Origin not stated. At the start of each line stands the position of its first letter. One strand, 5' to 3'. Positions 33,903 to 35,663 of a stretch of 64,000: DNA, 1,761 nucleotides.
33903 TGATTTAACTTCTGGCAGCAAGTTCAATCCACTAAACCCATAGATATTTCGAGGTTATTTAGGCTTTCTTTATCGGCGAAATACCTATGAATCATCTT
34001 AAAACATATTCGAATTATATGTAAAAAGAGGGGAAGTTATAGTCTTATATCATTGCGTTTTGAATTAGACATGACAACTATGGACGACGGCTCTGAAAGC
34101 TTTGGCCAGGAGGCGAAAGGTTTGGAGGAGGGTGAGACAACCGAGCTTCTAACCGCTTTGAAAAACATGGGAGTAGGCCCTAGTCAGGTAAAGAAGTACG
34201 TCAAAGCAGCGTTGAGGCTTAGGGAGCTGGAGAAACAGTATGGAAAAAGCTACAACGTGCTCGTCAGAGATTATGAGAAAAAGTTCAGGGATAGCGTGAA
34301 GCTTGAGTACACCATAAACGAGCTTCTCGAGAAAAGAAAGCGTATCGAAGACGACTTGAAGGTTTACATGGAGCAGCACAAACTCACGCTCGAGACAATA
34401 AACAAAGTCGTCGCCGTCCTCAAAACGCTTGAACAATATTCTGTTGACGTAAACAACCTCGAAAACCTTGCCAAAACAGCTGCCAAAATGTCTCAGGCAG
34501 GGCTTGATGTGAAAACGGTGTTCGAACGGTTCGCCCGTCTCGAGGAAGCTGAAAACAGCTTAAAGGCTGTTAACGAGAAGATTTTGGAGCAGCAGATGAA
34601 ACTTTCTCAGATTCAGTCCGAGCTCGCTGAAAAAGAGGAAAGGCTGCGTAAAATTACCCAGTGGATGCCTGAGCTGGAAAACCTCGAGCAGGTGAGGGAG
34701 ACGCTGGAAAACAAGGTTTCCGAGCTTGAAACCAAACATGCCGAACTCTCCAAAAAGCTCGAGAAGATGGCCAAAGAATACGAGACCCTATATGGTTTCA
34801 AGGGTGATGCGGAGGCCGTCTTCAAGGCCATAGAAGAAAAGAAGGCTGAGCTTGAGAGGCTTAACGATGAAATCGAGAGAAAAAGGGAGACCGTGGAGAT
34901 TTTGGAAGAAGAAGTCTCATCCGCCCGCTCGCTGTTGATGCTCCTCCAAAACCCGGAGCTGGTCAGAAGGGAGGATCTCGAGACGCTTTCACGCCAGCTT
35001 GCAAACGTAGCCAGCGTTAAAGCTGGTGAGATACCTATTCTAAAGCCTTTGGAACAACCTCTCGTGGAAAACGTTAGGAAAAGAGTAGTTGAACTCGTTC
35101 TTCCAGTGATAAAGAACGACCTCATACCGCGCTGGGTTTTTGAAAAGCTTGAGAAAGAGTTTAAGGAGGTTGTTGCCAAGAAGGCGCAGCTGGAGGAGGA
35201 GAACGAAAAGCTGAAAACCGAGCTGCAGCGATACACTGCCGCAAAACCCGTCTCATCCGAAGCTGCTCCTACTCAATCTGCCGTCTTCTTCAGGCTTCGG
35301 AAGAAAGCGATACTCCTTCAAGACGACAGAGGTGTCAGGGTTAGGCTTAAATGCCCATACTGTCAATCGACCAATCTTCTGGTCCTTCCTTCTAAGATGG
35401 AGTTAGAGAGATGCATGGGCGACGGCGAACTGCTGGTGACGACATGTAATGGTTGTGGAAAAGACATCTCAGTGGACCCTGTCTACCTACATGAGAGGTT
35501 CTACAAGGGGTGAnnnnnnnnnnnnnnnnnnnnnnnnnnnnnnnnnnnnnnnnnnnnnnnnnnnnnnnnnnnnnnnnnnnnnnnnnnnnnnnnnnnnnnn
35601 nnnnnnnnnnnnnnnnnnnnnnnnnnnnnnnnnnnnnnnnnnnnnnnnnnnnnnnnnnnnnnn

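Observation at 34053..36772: Operon-like block: 486-aa coiled-coil zinc-ribbon protein, small WH-like protein, Hjc resolvase and an Lrp regulator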

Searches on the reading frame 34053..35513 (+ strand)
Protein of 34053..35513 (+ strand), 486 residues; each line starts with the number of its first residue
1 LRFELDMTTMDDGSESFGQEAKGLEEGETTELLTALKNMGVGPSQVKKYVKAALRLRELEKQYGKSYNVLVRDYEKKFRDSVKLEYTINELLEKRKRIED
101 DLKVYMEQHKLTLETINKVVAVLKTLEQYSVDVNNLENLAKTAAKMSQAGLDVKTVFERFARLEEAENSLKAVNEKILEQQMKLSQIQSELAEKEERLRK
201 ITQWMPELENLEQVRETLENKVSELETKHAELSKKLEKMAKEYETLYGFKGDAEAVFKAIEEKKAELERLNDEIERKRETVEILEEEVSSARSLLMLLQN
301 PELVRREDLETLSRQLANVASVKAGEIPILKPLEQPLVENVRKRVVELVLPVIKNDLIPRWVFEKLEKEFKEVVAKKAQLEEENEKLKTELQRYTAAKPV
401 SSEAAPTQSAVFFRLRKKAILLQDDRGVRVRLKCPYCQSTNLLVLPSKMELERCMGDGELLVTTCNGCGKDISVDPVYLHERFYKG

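Call 3: search_protein_families(library=pfam, proteins=[window:34053-35513:+], max_evalue=0.1)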
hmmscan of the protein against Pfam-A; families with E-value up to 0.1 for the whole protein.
window:34053-35513:+ (486 aa): 8 families
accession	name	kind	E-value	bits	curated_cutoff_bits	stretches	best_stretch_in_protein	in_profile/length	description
PF04012.17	PspA_IM30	-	0.00029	20.9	33.9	1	85-220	83-216/220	PspA/IM30 family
PF05266.19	DUF724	-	0.0011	19.3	38.4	1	128-246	62-184/188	Protein of unknown function (DUF724)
PF07544.18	Med9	-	0.0016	18.9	26.9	1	211-286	10-78/80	RNA polymerase II transcription mediator complex subunit 9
PF13851.11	GAS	-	0.0048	16.7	32.3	1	161-247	40-126/200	Growth-arrest specific micro-tubule binding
PF25610.1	HR1_TOCA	-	0.0067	17.2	27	1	211-282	11-84/90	TOCA family HR1 domain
PF19111.5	DUF5798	-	0.031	14.9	27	1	252-298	16-62/89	Family of unknown function (DUF5798)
PF18551.6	TackOD1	-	0.055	13.5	32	0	376-444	21-87/188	Thaumarchaeal output domain 1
PF04136.21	COG3_N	-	0.062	13.7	27.9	0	128-194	5-68/147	Conserved oligomeric Golgi complex subunit 3, N-terminal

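Call 4: search_protein_families(library=ncbifam, proteins=[window:34053-35513:+], max_evalue=0.1)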
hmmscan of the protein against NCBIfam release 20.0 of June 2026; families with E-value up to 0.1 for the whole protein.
window:34053-35513:+ (486 aa): 15 families
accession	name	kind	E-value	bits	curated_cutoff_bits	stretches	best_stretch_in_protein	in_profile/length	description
NF045487.1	ASRP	equivalog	1.5e-09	37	300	1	152-320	83-255/593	archaea-specific SMC-related protein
TIGR02169.1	SMC_prok_A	equivalog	9.6e-07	26.9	729.4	1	51-398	675-1017/1165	chromosome segregation protein SMC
TIGR02168.1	SMC_prok_B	equivalog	5.8e-06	24.3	567.35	1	46-320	212-490/1181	chromosome segregation protein SMC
NF003034.1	PRK03918.1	equivalog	1.2e-05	23.5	700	1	149-399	198-439/878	DNA double-strand break repair ATPase Rad50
NF047515.1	SpiroCoCo_C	equivalog_domain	0.0011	18.2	125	2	75-240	55-214/313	SpiroCoCo family coiled-coil protein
TIGR04211.1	SH3_and_anchor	equivalog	0.0091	15.6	65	2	181-281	65-162/198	TIGR04211 family SH3 domain-containing protein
NF041034.1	Rad50_Sulf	equivalog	0.016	13.1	1000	1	44-394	166-519/872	DNA double-strand break repair ATPase Rad50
NF010512.0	PRK13922.12-1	equivalog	0.028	13.7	336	1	329-394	29-90/287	rod shape-determining protein MreC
NF002572.0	PRK02224.1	equivalog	0.047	11.9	1087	0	60-320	182-439/888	DNA double-strand break repair ATPase Rad50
NF033930.1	pneumo_PspA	exception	0.051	12.3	850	1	80-407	108-366/659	pneumococcal surface protein A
TIGR00996.1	Mtu_fam_mce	paralog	0.054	12.7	140.5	0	87-201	168-281/291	MCE family protein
NF047839.1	PspM_Rv2743c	equivalog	0.057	13.3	80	1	156-248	90-184/220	phage shock envelope stress response protein PspM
NF041035.1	Rad50_Halo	equivalog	0.07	11.5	1000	1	80-319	200-438/883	DNA double-strand break repair ATPase Rad50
NF010534.0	PRK13923.1-2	equivalog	0.078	12.9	345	1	364-426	131-193/212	putative spore coat protein regulator protein YlbO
TIGR04523.1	Mplasa_alph_rch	subfamily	0.083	10.8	270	1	175-310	407-541/745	helix-rich protein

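Call 5: find_homologous_proteins(query=window:34053-35513:+)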
Query window:34053-35513:+ (486 aa): 23 proteins with E <= 0.001 among 8000 candidates.
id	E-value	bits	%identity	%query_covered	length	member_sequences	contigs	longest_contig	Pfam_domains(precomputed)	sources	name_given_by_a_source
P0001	0.0e+0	1017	100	100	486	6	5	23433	-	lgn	-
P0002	2.9e-240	816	80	98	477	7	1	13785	-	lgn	-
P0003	1.2e-192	659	69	95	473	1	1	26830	-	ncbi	-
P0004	3.7e-180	618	63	94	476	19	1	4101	-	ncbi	ncbi:MAG: hypothetical protein QXS50_05825 [Candidatus Caldarchaeum sp.]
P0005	2.1e-174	599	62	93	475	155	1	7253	-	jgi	jgi:chromosome segregation ATPase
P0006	7.2e-174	597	62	93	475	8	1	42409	-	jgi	jgi:DNA repair exonuclease SbcCD ATPase subunit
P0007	2.5e-173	595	61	97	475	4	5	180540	-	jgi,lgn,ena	-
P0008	9.1e-172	590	61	94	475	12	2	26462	-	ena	-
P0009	1.6e-169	583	59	100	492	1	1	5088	-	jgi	-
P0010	5.2e-166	571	59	95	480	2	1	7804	-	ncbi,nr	ncbi:MAG: hypothetical protein RMK31_07025 [Candidatus Caldarchaeum sp.]|nr:hypothetical protein [Ca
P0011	2.4e-154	533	55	99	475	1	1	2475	-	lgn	-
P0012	2.4e-150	520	55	98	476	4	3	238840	-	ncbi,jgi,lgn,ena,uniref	ncbi:MAG: hypothetical protein QXF45_00230 [Candidatus Caldarchaeum sp.]|uniref:Uncharacterized prot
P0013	9.2e-150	518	56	94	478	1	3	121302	PF25994.1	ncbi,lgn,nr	ncbi:MAG: hypothetical protein RMI43_00400 [Candidatus Caldarchaeum sp.]|nr:hypothetical protein [Ca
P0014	9.9e-150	518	56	95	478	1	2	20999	-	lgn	-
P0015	4.4e-149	516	56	95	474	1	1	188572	-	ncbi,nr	ncbi:MAG: hypothetical protein RMI49_00420 [Candidatus Caldarchaeum sp.]|nr:hypothetical protein [Ca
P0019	7.0e-116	406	44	97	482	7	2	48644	-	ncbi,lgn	ncbi:MAG: hypothetical protein QW756_01470 [Nitrososphaerota archaeon]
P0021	9.6e-101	356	41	93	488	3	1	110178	-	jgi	-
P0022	1.4e-95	339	41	98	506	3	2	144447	-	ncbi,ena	-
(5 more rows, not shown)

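Call 6: find_encoding_contigs(protein=window:34053-35513:+, flank=10000, max_places=6)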
Protein window:34053-35513:+ (486 aa): 5 contigs read that carry it; 3 places shown.
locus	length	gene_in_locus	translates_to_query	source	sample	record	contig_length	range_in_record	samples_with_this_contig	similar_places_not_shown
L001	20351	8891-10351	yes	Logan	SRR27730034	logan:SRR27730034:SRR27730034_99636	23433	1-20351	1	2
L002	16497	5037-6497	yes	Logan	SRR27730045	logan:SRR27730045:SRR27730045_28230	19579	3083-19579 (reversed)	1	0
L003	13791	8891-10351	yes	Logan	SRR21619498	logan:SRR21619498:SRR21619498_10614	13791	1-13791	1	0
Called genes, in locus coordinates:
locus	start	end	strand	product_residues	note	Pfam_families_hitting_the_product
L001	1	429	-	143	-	?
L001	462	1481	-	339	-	PF00465:Fe-ADH (weak), PF13685:Fe-ADH_2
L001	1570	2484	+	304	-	PF10120:ThiN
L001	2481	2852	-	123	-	PF17762:HTH_ParB (faint), PF01381:HTH_3 (weak)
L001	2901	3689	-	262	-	PF04414:tRNA_deacylase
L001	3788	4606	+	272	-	PF03602:Cons_hypoth95, PF01564:Spermine_synth (weak), PF08241:Methyltransf_11 (faint), PF13649:Methyltransf_25 (weak)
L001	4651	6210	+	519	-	PF01921:tRNA-synt_1f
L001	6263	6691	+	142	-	PF21473:OB_Ssb-like, PF01336:tRNA_anti-codon (faint)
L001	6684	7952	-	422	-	PF25145:NfeD1b_N, PF00574:CLP_protease (weak), PF24961:NfeD_membrane, PF01957:NfeD (weak)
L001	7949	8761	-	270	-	PF01145:Band_7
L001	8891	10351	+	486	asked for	-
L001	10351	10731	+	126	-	-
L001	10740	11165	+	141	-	PF01870:Hjc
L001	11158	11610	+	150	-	PF13404:HTH_AsnC-type, PF13412:HTH_24, PF12840:HTH_20 (faint), PF01037:AsnC_trans_reg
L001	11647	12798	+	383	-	PF00464:SHMT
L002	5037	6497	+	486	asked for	-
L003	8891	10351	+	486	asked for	-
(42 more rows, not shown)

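Call 7: find_encoding_contigs(protein=P0022, flank=6000, max_places=2)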
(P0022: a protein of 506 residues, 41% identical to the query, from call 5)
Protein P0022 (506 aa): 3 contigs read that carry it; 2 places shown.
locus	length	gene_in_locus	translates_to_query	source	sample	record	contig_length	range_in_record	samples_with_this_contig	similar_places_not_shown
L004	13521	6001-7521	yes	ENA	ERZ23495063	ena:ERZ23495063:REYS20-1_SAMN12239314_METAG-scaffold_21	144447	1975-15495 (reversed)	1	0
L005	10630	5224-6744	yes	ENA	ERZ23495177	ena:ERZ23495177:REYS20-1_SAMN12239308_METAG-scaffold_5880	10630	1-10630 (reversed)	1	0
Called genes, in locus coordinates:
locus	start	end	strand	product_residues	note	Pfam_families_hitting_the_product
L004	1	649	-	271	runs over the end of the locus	PF04414:tRNA_deacylase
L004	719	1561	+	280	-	PF05175:MTS (weak), PF13649:Methyltransf_25 (weak)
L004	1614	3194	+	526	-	PF01921:tRNA-synt_1f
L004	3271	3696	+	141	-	PF21473:OB_Ssb-like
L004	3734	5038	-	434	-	PF25145:NfeD1b_N, PF24961:NfeD_membrane, PF01957:NfeD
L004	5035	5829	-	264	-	PF01145:Band_7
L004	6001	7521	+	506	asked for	-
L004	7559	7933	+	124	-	-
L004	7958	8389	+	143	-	PF01870:Hjc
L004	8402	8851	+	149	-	PF12840:HTH_20 (weak), PF13404:HTH_AsnC-type, PF13412:HTH_24, PF08279:HTH_11 (faint), PF17805:AsnC_trans_reg2 (weak), PF01037:AsnC_trans_reg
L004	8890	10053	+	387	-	PF00464:SHMT, PF00155:Aminotran_1_2 (weak)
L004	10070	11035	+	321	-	PF22700:MVD-like_N, PF18376:MDD_C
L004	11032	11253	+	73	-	-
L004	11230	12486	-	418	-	PF04894:Nre_N, PF04895:Nre_C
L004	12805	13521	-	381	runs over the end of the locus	PF02771:Acyl-CoA_dh_N, PF02770:Acyl-CoA_dh_M, PF00441:Acyl-CoA_dh_1, PF08028:Acyl-CoA_dh_2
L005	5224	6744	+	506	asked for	-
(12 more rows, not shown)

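Call 8: find_encoding_contigs(protein=P0021, flank=6000, max_places=2)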
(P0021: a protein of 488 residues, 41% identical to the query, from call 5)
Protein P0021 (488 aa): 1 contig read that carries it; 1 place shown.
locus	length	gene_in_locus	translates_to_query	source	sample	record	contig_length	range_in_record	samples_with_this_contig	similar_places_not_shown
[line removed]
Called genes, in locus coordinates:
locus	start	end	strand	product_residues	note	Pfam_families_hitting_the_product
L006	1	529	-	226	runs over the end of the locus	PF04414:tRNA_deacylase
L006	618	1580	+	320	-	PF13649:Methyltransf_25 (faint)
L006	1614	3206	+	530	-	PF01921:tRNA-synt_1f, PF19269:Anticodon_2 (weak)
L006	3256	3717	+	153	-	PF21473:OB_Ssb-like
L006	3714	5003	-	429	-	PF25145:NfeD1b_N, PF24961:NfeD_membrane, PF01957:NfeD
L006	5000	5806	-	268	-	PF01145:Band_7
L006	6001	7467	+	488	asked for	-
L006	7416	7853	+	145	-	-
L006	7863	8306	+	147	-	PF01870:Hjc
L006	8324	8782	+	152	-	PF13404:HTH_AsnC-type, PF13412:HTH_24, PF17805:AsnC_trans_reg2, PF22482:AsnC_trans_reg_3 (weak), PF01037:AsnC_trans_reg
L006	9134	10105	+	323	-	PF22700:MVD-like_N, PF18376:MDD_C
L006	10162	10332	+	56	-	-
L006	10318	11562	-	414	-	PF04894:Nre_N, PF04895:Nre_C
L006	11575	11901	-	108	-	PF03819:MazG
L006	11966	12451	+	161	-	PF01479:S4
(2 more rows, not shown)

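Call 9: find_encoding_contigs(protein=P0019, flank=6000, max_places=2)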
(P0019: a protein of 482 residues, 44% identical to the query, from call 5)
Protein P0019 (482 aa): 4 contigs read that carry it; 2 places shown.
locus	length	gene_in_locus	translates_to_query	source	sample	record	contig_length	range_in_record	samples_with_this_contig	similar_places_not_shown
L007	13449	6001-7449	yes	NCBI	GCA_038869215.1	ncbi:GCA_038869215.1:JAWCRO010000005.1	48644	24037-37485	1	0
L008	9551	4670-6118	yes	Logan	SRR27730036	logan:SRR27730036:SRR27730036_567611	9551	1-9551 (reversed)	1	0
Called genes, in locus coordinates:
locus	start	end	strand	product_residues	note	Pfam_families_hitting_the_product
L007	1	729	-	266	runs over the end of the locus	PF04414:tRNA_deacylase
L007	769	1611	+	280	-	PF05175:MTS (faint), PF01564:Spermine_synth (weak), PF03602:Cons_hypoth95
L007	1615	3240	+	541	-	PF01921:tRNA-synt_1f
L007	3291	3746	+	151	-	PF21473:OB_Ssb-like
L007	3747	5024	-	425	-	PF25145:NfeD1b_N, PF00574:CLP_protease (weak), PF24961:NfeD_membrane, PF01957:NfeD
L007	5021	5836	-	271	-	PF01145:Band_7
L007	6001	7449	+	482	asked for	-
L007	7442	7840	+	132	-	-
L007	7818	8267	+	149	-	PF01870:Hjc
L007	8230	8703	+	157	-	PF04545:Sigma70_r4 (weak), PF13404:HTH_AsnC-type, PF13412:HTH_24, PF01037:AsnC_trans_reg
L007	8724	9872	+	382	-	PF00464:SHMT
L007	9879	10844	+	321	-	PF22700:MVD-like_N, PF18376:MDD_C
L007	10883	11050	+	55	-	-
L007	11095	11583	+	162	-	PF01479:S4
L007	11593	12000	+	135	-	PF00411:Ribosomal_S11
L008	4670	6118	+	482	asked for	-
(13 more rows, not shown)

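Call 10: find_encoding_contigs(protein=P0012, flank=6000, max_places=2)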
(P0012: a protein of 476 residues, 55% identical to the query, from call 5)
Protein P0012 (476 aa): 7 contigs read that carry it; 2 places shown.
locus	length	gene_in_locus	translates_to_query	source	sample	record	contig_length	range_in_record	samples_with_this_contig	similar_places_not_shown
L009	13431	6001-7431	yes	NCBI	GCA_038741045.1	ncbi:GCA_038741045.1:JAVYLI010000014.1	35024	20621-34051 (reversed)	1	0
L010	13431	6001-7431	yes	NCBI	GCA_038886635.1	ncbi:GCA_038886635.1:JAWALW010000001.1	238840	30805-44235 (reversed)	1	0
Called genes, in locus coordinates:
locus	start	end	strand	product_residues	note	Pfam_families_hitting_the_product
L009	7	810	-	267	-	PF04414:tRNA_deacylase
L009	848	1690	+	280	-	PF03602:Cons_hypoth95 (weak)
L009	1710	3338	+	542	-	PF01921:tRNA-synt_1f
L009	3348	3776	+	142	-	PF21473:OB_Ssb-like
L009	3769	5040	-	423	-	PF25145:NfeD1b_N, PF24961:NfeD_membrane, PF01957:NfeD (weak)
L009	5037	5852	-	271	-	PF01145:Band_7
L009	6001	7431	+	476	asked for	-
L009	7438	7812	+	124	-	-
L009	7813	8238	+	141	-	PF01870:Hjc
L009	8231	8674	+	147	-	PF13404:HTH_AsnC-type, PF13412:HTH_24, PF22451:NirdL-like_HTH (weak), PF01037:AsnC_trans_reg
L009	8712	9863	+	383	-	PF00464:SHMT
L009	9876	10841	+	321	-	PF22700:MVD-like_N, PF18376:MDD_C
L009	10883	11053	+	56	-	-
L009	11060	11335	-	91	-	PF14947:HTH_45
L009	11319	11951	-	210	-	-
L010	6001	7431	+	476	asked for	-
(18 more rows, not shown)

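Call 20: search_solved_structures(query=A1, max_evalue=1)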
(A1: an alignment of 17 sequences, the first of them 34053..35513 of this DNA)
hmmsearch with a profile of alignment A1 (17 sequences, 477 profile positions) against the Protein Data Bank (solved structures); distinct sequences matched with E-value up to 1: 53.
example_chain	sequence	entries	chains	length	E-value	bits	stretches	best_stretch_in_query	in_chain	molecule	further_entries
6kos_A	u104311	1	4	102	7e-05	25.1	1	199-277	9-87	SUWA (Super WA20)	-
3vjf_A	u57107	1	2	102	0.0017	20.5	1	199-277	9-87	WA20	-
7zr2_A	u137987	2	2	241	0.0022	20.2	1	125-281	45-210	Spike protein S2',Chimeric protein mimic of SARS-CoV-2 Spike HR1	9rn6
6gaj_A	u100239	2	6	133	0.0028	19.8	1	133-231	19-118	Outer capsid protein sigma-1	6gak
6h9m_A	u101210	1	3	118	0.0054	18.8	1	97-202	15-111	Coiled-coil domain-containing protein 90B, mitochondrial,General control protein GCN4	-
6gao_A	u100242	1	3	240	0.0067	18.6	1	133-232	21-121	Outer capsid protein sigma-1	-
8qae_A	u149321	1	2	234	0.0086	18.2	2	125-237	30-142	sc-apCC-6-SLLA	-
5gox_A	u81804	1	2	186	0.011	17.9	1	150-230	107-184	DNA repair protein RAD50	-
2wpr_A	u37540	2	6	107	0.018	17.1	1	184-274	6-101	TRIMERIC AUTOTRANSPORTER ADHESIN FRAGMENT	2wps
22xc_A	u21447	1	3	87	0.021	16.9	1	205-269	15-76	dCX001 binder antagonist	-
3csx_A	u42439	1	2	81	0.024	16.7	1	205-264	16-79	Putative uncharacterized protein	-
8qox_B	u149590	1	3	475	0.028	16.5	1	178-281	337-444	Conserved membrane protein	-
9y5h_B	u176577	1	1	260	0.028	16.5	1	149-235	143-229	sc-t-SNARE-diff-#3.3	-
6ek7_A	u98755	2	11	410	0.032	16.3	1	140-241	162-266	YaxA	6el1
6pfp_A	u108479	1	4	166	0.057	15.5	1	149-226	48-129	Myosin-7 fused to GP7 and EB1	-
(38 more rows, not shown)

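Call 24: predict_structure(alignment_id=A1)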
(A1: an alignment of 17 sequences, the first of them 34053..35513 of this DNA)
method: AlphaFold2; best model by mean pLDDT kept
length: 486 residues; sequences in the alignment: 17
mean_pLDDT: 73.1   pTM: 0.23
mean pLDDT of the five models: 73.1, 71.3, 70.3, 69.3, 67.6
residues with pLDDT >= 90: 26; 70-90: 294; 50-70: 130; < 50: 36
segments of 3 or more residues with pLDDT < 50: 1-25, 397-407
pLDDT, mean of each block of 10 residues (from residue 1): 29 33 50 66 67 74 75 78 81 85 76 68 66 60 63 70 82 92 92 87 67 79 87 80 69 72 83 83 72 58 62 76 78 77 71 61 73 83 84 58 46 83 74 87 87 86 87 89 77
secondary structure, 60 per line:
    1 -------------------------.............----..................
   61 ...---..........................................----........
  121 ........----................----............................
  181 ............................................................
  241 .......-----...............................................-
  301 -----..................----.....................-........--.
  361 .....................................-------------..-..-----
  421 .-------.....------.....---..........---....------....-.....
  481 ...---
elements in order: H26-38 H43-63 H67-108 H113-128 H133-148 H153-247 H253-299 H306-323 H328-348 H350-357 H360-397 E429-433 E440-444 H448-457 E461-464 E471-474 H476-483
